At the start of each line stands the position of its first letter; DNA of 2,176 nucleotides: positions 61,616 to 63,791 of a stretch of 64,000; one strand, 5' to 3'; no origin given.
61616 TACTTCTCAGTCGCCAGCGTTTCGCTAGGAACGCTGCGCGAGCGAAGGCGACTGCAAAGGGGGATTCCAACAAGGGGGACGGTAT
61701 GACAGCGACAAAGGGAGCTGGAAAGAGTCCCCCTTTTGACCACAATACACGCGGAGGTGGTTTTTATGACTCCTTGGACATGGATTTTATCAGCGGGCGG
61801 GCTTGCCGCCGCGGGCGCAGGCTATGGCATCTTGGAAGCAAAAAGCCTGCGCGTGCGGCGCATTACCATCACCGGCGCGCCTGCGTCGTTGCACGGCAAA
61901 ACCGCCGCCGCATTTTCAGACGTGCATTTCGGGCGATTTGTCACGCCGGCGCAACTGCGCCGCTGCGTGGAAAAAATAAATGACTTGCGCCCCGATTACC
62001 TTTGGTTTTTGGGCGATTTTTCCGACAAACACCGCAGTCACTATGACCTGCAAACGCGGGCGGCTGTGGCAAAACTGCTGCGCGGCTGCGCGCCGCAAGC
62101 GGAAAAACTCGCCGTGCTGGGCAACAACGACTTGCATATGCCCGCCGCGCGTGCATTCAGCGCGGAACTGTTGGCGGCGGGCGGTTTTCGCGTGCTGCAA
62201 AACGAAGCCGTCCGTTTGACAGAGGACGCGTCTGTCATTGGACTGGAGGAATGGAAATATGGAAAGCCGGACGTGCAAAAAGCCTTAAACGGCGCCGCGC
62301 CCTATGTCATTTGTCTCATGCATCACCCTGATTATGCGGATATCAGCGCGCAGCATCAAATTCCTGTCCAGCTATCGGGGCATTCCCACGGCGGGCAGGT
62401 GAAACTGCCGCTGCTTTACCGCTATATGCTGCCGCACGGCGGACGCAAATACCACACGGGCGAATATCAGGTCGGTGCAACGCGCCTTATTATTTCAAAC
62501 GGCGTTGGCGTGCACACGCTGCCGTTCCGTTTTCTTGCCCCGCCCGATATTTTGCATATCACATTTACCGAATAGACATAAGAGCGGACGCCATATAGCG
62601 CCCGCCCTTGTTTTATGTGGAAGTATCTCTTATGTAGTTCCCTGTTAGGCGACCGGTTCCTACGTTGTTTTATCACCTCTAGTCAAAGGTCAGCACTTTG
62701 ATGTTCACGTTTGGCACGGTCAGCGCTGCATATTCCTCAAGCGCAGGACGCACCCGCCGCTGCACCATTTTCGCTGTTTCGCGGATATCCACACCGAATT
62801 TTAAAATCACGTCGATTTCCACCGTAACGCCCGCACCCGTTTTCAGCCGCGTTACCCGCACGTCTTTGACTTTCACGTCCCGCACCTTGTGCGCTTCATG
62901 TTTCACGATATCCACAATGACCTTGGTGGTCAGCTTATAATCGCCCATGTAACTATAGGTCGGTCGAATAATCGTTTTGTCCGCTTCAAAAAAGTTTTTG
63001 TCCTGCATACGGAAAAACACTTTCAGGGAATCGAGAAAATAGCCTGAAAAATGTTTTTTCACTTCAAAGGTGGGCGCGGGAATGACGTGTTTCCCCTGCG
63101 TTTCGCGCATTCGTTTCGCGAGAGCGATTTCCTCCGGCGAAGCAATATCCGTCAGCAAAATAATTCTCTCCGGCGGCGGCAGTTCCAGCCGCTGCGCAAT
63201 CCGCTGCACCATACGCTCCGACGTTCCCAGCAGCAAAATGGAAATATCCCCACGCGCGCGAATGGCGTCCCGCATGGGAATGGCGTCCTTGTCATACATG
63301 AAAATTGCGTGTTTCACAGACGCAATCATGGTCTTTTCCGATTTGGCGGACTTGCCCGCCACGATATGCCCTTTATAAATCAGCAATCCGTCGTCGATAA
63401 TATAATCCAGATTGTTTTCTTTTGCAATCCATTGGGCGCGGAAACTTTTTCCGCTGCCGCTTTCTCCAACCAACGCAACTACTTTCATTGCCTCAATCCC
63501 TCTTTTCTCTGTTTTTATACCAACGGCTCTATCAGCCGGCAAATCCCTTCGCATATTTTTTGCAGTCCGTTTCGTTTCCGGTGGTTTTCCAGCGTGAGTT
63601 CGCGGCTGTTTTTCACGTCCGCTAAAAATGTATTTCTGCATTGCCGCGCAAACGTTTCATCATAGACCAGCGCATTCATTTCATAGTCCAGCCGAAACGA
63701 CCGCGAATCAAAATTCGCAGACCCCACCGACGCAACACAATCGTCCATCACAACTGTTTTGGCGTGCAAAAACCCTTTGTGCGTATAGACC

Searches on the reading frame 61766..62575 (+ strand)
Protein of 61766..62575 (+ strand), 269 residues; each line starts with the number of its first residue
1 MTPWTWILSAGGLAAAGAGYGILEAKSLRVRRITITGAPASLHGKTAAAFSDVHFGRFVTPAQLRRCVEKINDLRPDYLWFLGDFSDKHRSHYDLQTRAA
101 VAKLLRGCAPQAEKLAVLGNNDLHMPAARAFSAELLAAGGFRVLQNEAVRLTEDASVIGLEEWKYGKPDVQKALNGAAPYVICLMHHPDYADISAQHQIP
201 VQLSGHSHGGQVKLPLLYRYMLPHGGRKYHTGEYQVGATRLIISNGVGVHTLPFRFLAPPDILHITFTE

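Call 20: search_protein_families(library=pfam, proteins=[window:61766-62575:+], max_evalue=0.01)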
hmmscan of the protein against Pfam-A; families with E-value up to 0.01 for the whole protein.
window:61766-62575:+ (269 aa): 1 family
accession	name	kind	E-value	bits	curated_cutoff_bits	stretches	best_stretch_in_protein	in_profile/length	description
PF00149.33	Metallophos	-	1.1e-08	36.2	21.5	1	48-209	4-190/191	Calcineurin-like phosphoesterase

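Call 48: search_protein_families(library=ncbifam, proteins=[window:61766-62575:+], max_evalue=0.1)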
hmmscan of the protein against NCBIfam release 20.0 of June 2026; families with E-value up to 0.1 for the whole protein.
window:61766-62575:+ (269 aa): 3 families
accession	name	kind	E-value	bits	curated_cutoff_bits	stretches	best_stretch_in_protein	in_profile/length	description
NF033458.1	lipid_A_LpxG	equivalog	3.6e-25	89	350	2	134-267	176-318/321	UDP-2,3-diacylglucosamine diphosphatase LpxG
NF008460.0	PRK11340.1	equivalog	1e-22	80.9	188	1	49-265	54-268/271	phosphodiesterase YaeI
TIGR04123.1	P_estr_lig_assc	hypoth_equivalog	0.0013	18.2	150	1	60-129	49-116/207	ligase-associated DNA damage response endonuclease PdeM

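Call 64: find_homologous_proteins(query=window:61766-62575:+, max_evalue=1e-20)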
Query window:61766-62575:+ (269 aa): 696 proteins with E <= 1e-20 among 6051 candidates; the best 120 are listed.
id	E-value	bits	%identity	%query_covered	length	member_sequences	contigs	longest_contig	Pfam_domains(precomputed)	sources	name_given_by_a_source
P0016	9.7e-174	594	97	100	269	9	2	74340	PF00149.34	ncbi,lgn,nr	ncbi:MAG: hypothetical protein HFI90_04375 [Clostridia bacterium]|nr:hypothetical protein [Clostridi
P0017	1.3e-148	512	84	98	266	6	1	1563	PF00149.34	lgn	-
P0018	2.9e-127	442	73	92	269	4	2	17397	PF00149.34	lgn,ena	-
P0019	3.0e-71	258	48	99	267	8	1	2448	PF12850.13,PF00149.34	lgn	-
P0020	3.9e-68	248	49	93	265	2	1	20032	PF12850.13,PF00149.34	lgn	-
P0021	4.3e-68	248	49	95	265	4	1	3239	PF12850.13,PF00149.34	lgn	-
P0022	1.3e-67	246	48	92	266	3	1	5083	PF12850.13,PF00149.34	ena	-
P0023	5.7e-66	241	48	93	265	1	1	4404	PF12850.13,PF00149.34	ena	-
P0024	1.7e-65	239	47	91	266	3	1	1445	PF12850.13,PF00149.34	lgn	-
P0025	3.1e-65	238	47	93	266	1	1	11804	PF12850.13,PF00149.34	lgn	-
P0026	4.2e-65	238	46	93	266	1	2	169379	PF12850.13,PF00149.34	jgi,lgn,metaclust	metaclust:\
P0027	1.4e-64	236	44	97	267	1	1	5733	PF12850.13,PF00149.34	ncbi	-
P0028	1.0e-63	233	45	98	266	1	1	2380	PF00149.34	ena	-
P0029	1.2e-62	230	46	93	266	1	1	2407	PF12850.13,PF00149.34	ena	-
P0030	1.6e-62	230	46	95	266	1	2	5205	PF12850.13,PF00149.34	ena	-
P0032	7.5e-61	224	45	95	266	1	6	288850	PF12850.13,PF00149.34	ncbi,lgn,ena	-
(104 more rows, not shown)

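Call 65: find_encoding_contigs(protein=P0018, flank=5000, max_places=3)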
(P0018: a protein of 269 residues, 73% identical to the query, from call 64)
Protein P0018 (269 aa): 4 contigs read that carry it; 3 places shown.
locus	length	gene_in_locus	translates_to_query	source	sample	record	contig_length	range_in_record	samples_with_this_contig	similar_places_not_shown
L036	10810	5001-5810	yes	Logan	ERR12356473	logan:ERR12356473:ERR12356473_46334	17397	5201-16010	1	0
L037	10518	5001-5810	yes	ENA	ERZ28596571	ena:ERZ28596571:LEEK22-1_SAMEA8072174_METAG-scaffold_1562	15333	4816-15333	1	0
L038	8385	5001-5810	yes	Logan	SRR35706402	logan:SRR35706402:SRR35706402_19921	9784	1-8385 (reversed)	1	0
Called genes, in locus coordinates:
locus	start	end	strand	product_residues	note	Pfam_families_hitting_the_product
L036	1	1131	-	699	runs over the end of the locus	PF12697:Abhydrolase_6 (faint), PF00561:Abhydrolase_1 (weak), PF03629:SASA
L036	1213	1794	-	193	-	PF00657:Lipase_GDSL (faint), PF13472:Lipase_GDSL_2 (weak)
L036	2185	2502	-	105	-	PF06949:DUF1292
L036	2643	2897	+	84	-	-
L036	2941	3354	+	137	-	-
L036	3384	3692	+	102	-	-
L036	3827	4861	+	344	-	PF00294:PfkB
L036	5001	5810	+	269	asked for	PF00149:Metallophos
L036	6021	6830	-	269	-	PF03780:Asp23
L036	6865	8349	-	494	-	PF13396:PLDc_N, PF13091:PLDc_2, PF00614:PLDc (weak), PF13091:PLDc_2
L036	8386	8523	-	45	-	-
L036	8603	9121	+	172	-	PF12802:MarR_2, PF01047:MarR, PF01325:Fe_dep_repress (weak), PF13412:HTH_24, PF13463:HTH_27 (weak)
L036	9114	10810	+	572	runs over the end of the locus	PF00664:ABC_membrane, PF00005:ABC_tran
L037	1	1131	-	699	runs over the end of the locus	PF12697:Abhydrolase_6 (faint), PF00561:Abhydrolase_1 (weak), PF03629:SASA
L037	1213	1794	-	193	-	PF00657:Lipase_GDSL (faint), PF13472:Lipase_GDSL_2 (weak)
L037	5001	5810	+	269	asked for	PF00149:Metallophos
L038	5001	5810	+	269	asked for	PF00149:Metallophos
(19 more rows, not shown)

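Call 66: find_encoding_contigs(protein=P0020, flank=5000, max_places=2)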
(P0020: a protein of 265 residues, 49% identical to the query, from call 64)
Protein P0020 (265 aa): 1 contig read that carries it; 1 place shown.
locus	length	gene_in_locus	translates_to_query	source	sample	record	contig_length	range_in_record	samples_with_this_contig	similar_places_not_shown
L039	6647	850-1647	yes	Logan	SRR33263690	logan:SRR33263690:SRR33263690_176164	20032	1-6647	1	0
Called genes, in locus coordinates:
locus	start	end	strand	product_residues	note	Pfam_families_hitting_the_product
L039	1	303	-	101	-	?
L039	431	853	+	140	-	-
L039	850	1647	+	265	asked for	PF00149:Metallophos, PF12850:Metallophos_2 (weak)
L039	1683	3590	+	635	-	PF00795:CN_hydrolase, PF02540:NAD_synthase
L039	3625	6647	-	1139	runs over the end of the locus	PF00580:UvrD-helicase, PF13245:AAA_19, PF13361:UvrD_C, PF13538:UvrD_C_2 (faint), PF12705:PDDEXK_1 (weak)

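Call 67: find_encoding_contigs(protein=P0032, flank=5000, max_places=2)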
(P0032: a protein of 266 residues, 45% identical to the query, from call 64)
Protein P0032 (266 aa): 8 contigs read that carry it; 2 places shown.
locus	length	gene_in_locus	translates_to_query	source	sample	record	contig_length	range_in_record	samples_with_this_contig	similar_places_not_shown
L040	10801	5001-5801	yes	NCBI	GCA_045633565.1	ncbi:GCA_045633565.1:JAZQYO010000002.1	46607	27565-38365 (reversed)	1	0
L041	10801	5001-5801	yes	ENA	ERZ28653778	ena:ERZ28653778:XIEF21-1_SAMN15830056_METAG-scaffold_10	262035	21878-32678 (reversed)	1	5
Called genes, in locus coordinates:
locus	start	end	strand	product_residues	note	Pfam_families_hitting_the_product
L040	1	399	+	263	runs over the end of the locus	PF13353:Fer4_12, PF04055:Radical_SAM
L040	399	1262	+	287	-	PF00892:EamA, PF03151:TPT (weak), PF00892:EamA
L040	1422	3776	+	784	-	PF03477:ATP-cone, PF13597:NRDD, PF00462:Glutaredoxin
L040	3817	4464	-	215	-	PF12847:Methyltransf_18, PF04816:TrmK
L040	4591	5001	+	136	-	-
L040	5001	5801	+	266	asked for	PF00149:Metallophos, PF12850:Metallophos_2 (weak)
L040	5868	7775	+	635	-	PF00795:CN_hydrolase, PF02540:NAD_synthase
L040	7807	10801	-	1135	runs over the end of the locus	PF00580:UvrD-helicase, PF13245:AAA_19, PF13361:UvrD_C, PF13538:UvrD_C_2 (faint), PF12705:PDDEXK_1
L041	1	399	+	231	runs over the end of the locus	PF13353:Fer4_12, PF04055:Radical_SAM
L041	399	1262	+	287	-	PF00892:EamA, PF03151:TPT (weak), PF00892:EamA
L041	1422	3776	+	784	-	PF03477:ATP-cone, PF13597:NRDD, PF00462:Glutaredoxin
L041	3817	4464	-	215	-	PF12847:Methyltransf_18, PF04816:TrmK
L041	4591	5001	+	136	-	-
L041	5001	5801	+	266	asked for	PF00149:Metallophos, PF12850:Metallophos_2 (weak)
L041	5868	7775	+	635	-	PF00795:CN_hydrolase, PF02540:NAD_synthase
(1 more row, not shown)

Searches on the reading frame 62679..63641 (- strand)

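Call 20: search_protein_families(library=pfam, proteins=[window:62679-63641:-], max_evalue=0.01)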
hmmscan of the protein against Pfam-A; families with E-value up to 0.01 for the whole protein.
window:62679-63641:- (320 aa): 3 families
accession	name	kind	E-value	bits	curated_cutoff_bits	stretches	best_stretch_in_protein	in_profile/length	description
PF03780.18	Asp23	-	2e-09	38.3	28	1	255-316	44-104/108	Asp23 family, cell envelope-related function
PF00005.33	ABC_tran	-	0.00038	21.5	25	1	49-115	8-70/137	ABC transporter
PF13401.12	AAA_22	-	0.0075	17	27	0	53-92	6-38/130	AAA domain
